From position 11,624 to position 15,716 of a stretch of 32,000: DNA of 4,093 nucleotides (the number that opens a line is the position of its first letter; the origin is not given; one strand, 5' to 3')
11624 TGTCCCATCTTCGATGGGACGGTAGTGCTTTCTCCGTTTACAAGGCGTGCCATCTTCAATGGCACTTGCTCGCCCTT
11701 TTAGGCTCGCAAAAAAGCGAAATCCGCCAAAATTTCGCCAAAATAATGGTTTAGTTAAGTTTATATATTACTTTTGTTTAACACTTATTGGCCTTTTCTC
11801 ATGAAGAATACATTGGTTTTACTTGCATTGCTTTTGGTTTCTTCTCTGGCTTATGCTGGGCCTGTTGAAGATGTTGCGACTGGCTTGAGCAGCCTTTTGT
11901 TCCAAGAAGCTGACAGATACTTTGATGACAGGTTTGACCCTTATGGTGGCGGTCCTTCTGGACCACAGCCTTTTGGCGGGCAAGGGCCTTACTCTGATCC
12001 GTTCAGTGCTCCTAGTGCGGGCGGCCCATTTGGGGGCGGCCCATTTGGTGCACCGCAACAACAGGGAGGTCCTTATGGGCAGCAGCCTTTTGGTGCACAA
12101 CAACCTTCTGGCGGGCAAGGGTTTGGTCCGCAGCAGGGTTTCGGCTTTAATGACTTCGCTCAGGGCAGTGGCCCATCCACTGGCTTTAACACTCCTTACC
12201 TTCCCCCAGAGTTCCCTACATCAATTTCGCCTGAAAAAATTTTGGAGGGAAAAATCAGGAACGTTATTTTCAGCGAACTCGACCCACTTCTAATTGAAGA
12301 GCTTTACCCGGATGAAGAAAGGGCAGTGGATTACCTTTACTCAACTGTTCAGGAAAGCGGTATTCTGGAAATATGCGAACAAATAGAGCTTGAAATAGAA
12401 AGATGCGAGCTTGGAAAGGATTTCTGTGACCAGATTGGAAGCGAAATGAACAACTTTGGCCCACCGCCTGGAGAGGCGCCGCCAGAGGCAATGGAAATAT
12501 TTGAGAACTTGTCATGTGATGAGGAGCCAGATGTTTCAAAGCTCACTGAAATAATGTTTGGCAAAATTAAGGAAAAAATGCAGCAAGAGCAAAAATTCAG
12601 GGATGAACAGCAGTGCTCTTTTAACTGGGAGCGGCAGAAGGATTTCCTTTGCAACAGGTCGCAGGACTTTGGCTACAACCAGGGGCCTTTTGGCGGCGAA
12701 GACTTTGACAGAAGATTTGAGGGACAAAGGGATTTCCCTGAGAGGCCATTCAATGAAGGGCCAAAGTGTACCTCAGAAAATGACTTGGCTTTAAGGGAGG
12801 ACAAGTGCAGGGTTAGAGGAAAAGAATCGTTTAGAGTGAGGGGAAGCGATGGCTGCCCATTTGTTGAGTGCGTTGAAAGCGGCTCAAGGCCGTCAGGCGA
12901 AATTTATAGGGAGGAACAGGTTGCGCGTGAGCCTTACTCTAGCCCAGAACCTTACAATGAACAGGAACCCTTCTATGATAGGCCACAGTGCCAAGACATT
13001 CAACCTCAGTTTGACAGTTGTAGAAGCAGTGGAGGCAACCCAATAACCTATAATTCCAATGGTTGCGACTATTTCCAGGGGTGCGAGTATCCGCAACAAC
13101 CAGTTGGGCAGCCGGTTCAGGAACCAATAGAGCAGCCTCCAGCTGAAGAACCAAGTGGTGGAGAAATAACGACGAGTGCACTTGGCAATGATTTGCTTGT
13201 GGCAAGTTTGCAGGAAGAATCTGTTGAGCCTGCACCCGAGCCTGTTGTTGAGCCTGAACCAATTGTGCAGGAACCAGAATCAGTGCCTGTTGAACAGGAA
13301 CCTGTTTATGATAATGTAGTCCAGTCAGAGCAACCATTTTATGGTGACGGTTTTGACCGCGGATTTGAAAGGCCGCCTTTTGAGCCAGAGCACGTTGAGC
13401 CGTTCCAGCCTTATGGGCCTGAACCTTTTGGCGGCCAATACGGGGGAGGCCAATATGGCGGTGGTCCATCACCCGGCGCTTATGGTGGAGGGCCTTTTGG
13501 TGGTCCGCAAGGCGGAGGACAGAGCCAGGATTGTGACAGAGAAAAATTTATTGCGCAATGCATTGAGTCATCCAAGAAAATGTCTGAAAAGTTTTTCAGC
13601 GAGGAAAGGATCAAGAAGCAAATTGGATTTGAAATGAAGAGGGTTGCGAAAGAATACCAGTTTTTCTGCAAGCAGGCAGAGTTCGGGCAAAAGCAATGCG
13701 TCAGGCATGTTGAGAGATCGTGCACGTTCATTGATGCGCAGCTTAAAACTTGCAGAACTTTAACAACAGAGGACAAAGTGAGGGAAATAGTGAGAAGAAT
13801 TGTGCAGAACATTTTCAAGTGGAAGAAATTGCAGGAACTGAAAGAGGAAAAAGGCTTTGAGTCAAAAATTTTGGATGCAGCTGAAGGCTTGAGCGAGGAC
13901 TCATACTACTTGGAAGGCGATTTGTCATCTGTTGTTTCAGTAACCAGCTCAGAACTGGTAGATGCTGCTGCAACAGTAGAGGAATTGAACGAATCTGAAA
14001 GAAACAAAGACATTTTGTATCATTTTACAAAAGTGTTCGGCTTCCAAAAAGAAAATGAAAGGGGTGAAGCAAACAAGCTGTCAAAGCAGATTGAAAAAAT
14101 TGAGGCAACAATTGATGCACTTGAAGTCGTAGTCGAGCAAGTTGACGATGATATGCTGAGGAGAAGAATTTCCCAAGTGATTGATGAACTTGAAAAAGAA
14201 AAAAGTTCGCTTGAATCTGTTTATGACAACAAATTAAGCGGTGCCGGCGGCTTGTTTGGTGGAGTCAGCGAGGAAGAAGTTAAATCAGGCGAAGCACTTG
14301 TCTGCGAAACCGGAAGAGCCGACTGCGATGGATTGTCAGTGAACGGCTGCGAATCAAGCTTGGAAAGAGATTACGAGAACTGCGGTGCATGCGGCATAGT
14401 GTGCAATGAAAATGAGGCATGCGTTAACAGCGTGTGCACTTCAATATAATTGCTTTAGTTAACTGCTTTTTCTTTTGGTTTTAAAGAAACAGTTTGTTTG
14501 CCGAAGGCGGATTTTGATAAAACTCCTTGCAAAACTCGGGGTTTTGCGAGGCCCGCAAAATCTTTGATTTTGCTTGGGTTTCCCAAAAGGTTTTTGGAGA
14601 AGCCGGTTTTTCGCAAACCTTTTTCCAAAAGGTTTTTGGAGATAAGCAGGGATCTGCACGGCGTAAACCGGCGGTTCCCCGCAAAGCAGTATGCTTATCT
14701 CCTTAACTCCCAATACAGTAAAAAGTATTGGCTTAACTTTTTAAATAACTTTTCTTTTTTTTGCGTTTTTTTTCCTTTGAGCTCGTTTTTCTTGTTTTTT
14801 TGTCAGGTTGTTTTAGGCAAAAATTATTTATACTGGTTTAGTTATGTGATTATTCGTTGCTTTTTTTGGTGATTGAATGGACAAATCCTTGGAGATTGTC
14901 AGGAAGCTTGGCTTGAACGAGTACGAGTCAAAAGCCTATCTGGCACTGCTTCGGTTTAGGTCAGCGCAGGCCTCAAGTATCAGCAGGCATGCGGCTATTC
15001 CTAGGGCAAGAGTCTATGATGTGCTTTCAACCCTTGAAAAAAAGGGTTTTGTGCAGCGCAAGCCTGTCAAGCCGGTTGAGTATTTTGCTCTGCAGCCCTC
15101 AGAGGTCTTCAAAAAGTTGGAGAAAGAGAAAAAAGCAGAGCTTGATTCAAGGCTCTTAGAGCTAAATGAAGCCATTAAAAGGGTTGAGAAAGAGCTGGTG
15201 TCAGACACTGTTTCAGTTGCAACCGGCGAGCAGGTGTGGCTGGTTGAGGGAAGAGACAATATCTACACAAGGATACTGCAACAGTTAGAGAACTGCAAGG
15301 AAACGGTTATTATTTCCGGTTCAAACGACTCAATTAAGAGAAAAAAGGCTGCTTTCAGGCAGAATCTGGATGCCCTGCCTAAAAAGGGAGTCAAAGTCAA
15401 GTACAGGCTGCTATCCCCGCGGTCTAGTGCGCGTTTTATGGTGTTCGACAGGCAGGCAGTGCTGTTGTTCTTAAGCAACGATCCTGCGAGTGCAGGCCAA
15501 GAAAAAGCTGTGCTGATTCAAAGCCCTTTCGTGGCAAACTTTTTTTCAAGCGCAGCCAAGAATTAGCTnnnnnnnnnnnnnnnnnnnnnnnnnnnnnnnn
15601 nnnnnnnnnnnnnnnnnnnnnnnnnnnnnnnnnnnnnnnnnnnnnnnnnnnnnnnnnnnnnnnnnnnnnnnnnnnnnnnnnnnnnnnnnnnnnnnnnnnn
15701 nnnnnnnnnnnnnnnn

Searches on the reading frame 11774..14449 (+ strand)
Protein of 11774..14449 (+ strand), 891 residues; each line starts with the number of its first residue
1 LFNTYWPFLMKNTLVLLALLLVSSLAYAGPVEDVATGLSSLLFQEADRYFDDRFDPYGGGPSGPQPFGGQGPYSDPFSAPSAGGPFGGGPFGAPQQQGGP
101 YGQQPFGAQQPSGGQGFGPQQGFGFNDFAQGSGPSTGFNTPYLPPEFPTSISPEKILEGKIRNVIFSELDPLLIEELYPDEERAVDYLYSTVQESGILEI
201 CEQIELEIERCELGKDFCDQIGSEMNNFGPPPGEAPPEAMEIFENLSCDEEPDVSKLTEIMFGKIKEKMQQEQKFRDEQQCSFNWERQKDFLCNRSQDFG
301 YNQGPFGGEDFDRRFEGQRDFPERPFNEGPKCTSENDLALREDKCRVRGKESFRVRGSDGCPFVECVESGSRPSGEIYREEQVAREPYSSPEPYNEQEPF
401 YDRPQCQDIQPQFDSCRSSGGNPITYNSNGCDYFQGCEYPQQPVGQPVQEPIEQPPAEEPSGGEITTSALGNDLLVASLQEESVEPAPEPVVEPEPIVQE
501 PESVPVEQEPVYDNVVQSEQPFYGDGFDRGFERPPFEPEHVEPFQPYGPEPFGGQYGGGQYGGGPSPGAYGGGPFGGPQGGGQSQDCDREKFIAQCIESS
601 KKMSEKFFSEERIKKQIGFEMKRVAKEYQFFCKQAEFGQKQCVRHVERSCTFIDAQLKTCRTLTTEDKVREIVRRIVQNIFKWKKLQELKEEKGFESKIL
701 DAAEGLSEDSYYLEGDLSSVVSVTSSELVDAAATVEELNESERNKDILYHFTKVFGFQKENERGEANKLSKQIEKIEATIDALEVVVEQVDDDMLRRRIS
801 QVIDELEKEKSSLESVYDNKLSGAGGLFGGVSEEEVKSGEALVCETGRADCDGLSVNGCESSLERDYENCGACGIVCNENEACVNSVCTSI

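Call 3: search_protein_families(library=pfam, proteins=[window:11774-14449:+], max_evalue=0.1)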
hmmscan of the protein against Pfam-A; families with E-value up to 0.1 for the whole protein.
window:11774-14449:+ (891 aa): 2 families
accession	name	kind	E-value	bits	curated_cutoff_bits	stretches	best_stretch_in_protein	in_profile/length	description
PF11718.13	CPSF73-100_C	-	0.0052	16.8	24.5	1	731-806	135-209/215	Pre-mRNA 3'-end-processing endonuclease polyadenylation factor C-term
PF12644.12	DUF3782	-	0.096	13.3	24.4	0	663-685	40-61/78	Protein of unknown function (DUF3782)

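Call 10: search_protein_families(library=ncbifam, proteins=[window:11774-14449:+], max_evalue=0.1)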
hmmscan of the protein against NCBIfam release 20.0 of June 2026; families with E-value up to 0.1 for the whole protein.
window:11774-14449:+ (891 aa): 2 families
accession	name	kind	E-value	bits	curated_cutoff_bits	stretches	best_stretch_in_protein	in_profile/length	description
NF041328.1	C_rich_MXAN6577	subfamily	7.6e-05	22.6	100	1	840-889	17-61/145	MXAN_6577-like cysteine-rich protein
NF052504.1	sll1863_fam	domain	0.016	15.4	35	1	767-815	7-54/93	sll1863 family stress response protein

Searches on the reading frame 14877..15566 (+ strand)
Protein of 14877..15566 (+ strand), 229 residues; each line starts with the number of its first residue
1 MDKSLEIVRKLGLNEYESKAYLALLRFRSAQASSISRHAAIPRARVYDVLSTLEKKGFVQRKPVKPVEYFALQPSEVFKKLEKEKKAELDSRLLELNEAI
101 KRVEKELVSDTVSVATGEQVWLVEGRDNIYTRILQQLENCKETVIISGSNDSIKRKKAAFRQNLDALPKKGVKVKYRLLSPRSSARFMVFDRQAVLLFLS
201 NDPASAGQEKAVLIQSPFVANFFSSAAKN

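Call 3: search_protein_families(library=pfam, proteins=[window:14877-15566:+], max_evalue=0.1)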
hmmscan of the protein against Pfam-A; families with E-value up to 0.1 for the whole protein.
window:14877-15566:+ (229 aa): 10 families
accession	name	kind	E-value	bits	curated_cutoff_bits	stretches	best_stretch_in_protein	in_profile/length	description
PF01978.25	TrmB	-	4.2e-22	78.2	25.6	1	9-74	2-67/68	Sugar-specific transcriptional regulator TrmB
PF09339.16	HTH_IclR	-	0.00014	22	22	1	32-62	21-51/52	IclR helix-turn-helix domain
PF04703.18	FaeA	-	0.0051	17.5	20.7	0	32-65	18-51/62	FaeA-like protein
PF03551.20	PadR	-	0.023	15.1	27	1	38-64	26-52/75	Transcriptional regulator PadR-like family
PF11495.14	Regulator_TrmB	-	0.023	14.4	22.2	1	119-174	1-52/233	Archaeal transcriptional regulator TrmB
PF01047.28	MarR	-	0.027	14.8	24.6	0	30-63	18-51/59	MarR family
PF01726.22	LexA_DNA_bind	-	0.036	14.3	23.7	0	46-66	43-63/65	LexA DNA binding domain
PF24270.1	HTH_Cmi2_C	-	0.038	14.7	27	0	22-62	81-121/125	Cmi2, C-terminal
PF21476.4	PF0610-like_N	-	0.041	14.5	33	0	23-55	8-40/50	PF0610-like, N-terminal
PF14394.12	DUF4423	-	0.062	13.5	30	0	29-64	36-71/165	Domain of unknown function (DUF4423)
